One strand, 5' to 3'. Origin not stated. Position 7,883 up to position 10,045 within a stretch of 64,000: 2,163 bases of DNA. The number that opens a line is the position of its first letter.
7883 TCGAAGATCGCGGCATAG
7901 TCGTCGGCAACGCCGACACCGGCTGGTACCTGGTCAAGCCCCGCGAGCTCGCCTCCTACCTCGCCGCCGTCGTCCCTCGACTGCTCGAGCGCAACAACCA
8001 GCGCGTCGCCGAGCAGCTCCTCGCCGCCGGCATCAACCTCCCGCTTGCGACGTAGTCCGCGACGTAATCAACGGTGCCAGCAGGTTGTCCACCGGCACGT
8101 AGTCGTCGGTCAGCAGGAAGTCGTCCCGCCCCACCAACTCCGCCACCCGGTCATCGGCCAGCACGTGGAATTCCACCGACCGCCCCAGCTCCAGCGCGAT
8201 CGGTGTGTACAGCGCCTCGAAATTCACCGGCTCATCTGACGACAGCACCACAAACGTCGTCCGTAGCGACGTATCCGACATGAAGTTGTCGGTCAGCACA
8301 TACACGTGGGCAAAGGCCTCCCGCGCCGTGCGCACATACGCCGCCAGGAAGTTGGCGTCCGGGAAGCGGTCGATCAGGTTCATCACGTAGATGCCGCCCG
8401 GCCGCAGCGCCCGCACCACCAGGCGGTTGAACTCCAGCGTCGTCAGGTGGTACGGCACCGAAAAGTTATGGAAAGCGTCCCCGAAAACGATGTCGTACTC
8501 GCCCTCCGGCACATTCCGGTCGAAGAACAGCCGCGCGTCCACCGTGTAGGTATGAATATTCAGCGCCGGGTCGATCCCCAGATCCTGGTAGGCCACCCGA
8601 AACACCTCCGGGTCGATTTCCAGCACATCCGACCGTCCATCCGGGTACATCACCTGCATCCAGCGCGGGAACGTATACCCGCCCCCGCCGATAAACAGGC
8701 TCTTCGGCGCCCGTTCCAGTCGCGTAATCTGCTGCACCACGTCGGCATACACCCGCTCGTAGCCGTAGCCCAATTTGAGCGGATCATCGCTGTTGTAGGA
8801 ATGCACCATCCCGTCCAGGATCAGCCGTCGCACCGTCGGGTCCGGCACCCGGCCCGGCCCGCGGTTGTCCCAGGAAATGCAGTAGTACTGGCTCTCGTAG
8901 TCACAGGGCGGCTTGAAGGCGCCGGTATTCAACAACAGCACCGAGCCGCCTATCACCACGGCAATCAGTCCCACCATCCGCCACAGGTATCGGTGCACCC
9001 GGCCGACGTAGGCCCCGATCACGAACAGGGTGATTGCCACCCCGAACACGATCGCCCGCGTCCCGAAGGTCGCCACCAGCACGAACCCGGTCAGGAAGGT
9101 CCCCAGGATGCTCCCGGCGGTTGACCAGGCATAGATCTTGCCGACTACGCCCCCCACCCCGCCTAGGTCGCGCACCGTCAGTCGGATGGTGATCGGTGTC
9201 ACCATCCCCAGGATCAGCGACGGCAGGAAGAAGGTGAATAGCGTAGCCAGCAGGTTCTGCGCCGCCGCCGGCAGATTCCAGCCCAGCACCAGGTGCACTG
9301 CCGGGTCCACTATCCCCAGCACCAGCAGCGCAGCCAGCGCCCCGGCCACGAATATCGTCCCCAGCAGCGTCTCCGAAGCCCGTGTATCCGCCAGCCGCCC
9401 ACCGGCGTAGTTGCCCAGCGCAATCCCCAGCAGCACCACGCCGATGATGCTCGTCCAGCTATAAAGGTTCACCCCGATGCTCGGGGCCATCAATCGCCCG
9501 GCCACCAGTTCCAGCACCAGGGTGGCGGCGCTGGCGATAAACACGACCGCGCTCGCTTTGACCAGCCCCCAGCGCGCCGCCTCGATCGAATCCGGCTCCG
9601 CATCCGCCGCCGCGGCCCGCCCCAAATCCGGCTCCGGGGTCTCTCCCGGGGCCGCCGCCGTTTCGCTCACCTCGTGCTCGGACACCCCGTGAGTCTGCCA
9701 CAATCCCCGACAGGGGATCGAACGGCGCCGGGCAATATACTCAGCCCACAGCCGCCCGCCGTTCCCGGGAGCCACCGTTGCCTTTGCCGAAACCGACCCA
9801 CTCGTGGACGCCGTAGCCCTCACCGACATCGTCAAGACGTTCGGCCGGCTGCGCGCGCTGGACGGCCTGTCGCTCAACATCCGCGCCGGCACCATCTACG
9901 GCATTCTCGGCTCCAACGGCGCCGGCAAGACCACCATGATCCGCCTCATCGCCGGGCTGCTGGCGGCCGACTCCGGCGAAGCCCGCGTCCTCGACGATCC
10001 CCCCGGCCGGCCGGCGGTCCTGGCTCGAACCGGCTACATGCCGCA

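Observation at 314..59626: Unusually high density of inactivated genes in an otherwise ordinary chromosomal region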

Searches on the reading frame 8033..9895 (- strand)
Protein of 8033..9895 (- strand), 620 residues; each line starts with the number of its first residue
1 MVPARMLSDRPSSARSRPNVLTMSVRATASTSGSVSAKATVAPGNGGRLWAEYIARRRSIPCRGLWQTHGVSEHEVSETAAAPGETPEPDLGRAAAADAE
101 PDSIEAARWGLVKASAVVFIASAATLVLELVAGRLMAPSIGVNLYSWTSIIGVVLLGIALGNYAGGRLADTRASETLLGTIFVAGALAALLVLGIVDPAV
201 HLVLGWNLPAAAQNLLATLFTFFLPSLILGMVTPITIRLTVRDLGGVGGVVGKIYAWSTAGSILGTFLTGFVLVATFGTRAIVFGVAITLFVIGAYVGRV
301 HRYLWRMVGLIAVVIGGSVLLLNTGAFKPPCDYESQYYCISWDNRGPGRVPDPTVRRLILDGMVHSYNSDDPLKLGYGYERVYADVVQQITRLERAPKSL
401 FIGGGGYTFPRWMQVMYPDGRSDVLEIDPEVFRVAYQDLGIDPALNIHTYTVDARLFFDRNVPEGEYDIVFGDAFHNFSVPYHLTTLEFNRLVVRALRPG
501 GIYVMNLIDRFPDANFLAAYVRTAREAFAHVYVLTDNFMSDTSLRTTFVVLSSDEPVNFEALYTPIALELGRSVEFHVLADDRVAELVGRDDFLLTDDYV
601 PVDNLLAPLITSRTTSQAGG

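Call 6: find_encoding_contigs(protein=window:8033-9895:-, flank=10000, max_places=4)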
Protein window:8033-9895:- (620 aa): no gene with exactly this product is on record in the collection.

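Call 39: search_protein_families(library=pfam, max_evalue=1, proteins=[window:8033-9895:-])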
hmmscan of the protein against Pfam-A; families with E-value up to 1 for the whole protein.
window:8033-9895:- (620 aa): 0 families
